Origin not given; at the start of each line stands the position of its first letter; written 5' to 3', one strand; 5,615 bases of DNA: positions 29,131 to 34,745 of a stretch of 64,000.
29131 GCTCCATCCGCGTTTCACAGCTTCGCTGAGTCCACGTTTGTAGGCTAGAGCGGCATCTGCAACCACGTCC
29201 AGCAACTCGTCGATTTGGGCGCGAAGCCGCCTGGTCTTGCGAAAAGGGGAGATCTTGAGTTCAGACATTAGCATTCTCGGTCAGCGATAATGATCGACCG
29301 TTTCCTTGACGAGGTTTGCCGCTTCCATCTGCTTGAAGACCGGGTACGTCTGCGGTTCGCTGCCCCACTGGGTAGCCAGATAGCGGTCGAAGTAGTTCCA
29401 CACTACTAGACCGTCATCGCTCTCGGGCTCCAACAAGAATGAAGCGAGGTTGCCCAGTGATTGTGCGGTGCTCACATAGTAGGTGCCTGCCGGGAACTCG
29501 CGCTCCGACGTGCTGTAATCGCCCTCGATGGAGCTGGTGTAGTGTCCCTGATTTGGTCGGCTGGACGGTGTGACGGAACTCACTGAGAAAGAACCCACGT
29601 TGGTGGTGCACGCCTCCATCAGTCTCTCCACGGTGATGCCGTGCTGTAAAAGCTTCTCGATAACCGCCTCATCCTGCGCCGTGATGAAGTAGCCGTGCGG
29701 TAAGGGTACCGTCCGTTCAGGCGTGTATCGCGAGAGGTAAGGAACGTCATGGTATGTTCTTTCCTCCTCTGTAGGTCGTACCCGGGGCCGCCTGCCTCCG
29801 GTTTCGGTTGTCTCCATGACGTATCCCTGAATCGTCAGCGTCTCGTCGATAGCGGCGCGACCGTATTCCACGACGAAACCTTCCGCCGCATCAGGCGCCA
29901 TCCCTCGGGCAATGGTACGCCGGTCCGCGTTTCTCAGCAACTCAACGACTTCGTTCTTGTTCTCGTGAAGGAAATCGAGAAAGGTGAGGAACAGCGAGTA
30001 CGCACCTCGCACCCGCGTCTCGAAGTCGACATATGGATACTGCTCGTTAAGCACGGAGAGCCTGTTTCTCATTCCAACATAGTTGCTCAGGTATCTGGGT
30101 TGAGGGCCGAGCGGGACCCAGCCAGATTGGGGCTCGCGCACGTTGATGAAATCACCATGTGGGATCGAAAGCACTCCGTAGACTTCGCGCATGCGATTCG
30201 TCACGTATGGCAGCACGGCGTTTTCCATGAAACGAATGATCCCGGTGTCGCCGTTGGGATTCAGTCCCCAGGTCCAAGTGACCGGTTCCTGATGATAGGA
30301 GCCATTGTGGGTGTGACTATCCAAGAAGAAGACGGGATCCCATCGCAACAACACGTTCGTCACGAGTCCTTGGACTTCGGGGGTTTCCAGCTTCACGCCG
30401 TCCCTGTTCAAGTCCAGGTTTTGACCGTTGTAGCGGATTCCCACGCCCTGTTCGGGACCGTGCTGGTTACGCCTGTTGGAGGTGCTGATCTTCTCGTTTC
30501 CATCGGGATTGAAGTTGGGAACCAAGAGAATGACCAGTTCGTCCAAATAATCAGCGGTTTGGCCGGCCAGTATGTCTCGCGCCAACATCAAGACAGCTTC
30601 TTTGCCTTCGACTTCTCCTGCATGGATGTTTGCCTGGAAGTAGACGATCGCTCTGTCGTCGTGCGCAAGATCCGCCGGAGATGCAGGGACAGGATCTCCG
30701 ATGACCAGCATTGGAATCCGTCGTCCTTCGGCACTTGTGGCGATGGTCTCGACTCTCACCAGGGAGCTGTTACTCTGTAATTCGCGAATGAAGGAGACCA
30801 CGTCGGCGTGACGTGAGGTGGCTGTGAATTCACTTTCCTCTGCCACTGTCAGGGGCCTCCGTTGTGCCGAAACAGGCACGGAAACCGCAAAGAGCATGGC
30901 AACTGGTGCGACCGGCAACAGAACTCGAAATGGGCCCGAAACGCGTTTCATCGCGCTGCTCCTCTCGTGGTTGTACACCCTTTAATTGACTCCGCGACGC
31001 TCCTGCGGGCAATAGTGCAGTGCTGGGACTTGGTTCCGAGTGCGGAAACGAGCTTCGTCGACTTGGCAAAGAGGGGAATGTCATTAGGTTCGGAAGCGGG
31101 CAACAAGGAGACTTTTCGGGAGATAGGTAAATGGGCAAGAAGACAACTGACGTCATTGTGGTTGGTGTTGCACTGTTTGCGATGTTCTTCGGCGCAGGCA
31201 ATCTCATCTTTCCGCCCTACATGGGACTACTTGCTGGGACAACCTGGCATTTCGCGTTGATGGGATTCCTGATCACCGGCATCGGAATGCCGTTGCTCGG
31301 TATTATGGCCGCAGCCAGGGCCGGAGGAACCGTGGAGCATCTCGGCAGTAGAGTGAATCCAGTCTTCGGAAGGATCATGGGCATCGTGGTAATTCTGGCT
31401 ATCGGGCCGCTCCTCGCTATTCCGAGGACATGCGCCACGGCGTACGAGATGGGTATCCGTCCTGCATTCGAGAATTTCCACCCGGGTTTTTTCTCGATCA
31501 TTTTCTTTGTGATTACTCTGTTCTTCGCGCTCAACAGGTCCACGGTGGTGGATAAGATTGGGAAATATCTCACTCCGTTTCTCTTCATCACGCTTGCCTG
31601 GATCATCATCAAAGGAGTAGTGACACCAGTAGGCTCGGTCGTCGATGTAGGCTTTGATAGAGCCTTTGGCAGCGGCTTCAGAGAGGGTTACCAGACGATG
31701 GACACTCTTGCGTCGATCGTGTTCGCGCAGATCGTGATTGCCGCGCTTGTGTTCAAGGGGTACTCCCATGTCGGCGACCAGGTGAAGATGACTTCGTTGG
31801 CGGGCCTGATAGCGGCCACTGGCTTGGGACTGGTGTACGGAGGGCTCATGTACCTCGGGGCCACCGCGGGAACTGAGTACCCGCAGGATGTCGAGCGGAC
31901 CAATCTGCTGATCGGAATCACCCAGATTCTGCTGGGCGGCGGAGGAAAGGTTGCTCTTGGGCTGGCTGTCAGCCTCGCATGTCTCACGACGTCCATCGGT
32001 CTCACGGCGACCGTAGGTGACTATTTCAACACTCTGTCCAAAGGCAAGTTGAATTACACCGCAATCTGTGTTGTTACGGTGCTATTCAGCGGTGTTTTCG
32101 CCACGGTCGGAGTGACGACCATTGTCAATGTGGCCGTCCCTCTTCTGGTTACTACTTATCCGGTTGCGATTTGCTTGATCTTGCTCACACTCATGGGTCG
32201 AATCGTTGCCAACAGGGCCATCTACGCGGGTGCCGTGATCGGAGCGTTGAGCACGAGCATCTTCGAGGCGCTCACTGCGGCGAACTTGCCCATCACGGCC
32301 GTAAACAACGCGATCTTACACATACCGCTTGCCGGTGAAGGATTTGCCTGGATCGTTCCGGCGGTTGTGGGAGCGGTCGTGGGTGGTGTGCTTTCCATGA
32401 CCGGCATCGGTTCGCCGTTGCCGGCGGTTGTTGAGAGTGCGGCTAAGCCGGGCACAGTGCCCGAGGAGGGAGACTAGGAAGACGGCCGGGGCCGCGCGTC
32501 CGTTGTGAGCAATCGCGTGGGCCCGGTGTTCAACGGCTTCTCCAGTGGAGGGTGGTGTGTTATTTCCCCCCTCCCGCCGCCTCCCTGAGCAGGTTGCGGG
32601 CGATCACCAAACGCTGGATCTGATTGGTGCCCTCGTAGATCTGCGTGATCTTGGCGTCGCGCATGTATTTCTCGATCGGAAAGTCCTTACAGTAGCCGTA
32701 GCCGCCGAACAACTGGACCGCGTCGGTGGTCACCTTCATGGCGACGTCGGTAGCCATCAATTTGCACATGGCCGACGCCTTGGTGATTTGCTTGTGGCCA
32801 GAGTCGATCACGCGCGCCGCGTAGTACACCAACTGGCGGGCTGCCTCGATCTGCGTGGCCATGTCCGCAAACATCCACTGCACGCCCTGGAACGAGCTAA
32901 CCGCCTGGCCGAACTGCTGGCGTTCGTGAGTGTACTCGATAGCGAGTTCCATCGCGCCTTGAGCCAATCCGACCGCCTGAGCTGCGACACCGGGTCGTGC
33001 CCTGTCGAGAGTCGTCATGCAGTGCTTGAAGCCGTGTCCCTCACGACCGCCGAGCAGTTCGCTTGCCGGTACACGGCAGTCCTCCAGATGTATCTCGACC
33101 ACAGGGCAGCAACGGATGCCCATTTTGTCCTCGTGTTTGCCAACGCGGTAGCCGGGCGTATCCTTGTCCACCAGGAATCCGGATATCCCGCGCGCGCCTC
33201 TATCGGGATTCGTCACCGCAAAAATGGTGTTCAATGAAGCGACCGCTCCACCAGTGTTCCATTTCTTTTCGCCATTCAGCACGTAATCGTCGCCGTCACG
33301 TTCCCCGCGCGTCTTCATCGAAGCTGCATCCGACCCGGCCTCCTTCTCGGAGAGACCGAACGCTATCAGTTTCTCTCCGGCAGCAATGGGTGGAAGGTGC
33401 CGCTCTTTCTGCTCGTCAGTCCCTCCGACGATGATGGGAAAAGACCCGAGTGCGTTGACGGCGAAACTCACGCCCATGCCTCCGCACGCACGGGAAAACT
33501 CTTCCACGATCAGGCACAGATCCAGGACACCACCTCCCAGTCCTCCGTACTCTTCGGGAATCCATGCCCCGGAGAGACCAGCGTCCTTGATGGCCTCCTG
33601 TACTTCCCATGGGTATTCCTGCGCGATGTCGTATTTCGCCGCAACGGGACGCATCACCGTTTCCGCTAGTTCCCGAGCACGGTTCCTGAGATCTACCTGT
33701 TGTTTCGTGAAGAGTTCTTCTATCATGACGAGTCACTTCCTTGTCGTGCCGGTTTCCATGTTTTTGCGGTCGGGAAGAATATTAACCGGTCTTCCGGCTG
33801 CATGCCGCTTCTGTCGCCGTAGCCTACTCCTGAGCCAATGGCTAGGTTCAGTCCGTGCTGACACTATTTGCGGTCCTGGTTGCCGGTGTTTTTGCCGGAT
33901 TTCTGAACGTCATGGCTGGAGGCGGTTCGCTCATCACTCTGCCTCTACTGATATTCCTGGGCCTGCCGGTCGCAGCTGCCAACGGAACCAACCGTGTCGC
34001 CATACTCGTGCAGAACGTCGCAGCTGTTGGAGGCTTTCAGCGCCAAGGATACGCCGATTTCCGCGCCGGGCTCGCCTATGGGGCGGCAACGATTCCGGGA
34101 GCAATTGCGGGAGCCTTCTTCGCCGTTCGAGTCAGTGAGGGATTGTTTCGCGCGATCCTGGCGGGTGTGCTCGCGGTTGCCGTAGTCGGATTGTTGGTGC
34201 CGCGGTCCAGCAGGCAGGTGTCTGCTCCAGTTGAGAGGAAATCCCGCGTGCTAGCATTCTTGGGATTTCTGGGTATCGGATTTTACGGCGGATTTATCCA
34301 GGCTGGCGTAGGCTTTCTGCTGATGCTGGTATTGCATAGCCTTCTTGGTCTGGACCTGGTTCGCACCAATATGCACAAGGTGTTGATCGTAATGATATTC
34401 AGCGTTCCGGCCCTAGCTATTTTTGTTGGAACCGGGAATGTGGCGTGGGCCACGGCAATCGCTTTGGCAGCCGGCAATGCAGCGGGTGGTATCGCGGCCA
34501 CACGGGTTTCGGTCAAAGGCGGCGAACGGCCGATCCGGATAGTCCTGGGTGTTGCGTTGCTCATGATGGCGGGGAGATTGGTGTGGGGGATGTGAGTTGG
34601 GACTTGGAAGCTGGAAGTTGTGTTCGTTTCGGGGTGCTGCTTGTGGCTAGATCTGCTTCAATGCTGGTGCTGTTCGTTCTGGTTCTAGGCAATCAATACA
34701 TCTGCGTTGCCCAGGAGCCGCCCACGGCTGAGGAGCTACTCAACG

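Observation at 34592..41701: Redox island with no recognisable catalytic subunit: EB_dh haem-b protein, cupredoxin::polyferredoxin fusion and CuA-like cupredoxin, flanked by a 4-domain cytochrome c and an 8-haem TPR cytochrome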

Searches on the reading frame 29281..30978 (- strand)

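Call 70: search_protein_families(library=pfam, proteins=[window:29281-30978:-], max_evalue=0.0001)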
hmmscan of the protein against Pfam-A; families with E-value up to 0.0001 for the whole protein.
window:29281-30978:- (565 aa): 1 family
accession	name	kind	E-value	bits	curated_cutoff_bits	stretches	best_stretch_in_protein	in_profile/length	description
PF00246.29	Peptidase_M14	-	3e-20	73.5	21.6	1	61-193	2-132/286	Zinc carboxypeptidase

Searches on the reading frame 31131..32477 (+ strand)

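Call 70: search_protein_families(library=pfam, proteins=[window:31131-32477:+], max_evalue=0.0001)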
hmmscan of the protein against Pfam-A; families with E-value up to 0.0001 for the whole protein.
window:31131-32477:+ (448 aa): 1 family
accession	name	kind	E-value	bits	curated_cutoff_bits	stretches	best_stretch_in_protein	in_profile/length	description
PF05525.19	Branch_AA_trans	-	1.5e-119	400.2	22.3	1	5-421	2-425/429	Branched-chain amino acid transport protein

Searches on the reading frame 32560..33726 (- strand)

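Call 70: search_protein_families(library=pfam, proteins=[window:32560-33726:-], max_evalue=0.0001)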
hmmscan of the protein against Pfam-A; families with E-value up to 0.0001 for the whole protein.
window:32560-33726:- (388 aa): 5 families
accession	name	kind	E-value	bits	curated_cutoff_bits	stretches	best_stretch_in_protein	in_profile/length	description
PF00441.29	Acyl-CoA_dh_1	-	4.6e-51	173.3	22.4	1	230-380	1-150/150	Acyl-CoA dehydrogenase, C-terminal domain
PF02771.21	Acyl-CoA_dh_N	-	1.6e-30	106.2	22.9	1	7-118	1-113/113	Acyl-CoA dehydrogenase, N-terminal domain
PF02770.24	Acyl-CoA_dh_M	-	1.4e-24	86.6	33.3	1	122-217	1-97/97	Acyl-CoA dehydrogenase, middle domain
PF08028.16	Acyl-CoA_dh_2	-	4.7e-23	82.4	22.7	1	247-368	3-133/134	Acyl-CoA dehydrogenase, C-terminal domain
PF22924.1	ACOX_C_alpha1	-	4.4e-08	33.5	27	1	307-380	96-169/169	Acyl-CoA oxidase, C-alpha1 domain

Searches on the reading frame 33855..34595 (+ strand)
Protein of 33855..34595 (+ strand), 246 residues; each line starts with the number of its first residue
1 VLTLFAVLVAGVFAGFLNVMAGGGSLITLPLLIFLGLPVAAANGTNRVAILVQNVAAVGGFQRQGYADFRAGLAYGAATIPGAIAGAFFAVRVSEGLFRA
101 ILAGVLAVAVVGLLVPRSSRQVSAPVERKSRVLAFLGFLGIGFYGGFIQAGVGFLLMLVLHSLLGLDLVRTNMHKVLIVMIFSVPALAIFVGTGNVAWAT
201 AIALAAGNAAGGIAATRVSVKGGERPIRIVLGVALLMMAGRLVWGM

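Call 5: search_protein_families(library=pfam, proteins=[window:33855-34595:+], max_evalue=0.01)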
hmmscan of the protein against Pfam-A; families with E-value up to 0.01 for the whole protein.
window:33855-34595:+ (246 aa): 1 family
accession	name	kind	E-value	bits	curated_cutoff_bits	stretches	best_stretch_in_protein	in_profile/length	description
PF01925.25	TauE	-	2.6e-41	142.3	32.6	1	8-242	2-237/237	Sulfite exporter TauE/SafE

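Call 6: search_protein_families(library=ncbifam, proteins=[window:33855-34595:+], max_evalue=0.01)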
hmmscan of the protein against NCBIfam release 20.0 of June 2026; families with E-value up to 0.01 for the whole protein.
window:33855-34595:+ (246 aa): 1 family
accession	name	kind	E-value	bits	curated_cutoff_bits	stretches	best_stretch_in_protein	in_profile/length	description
NF007909.0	PRK10621.1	equivalog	2.1e-18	66.6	383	1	7-244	15-252/266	hypothetical protein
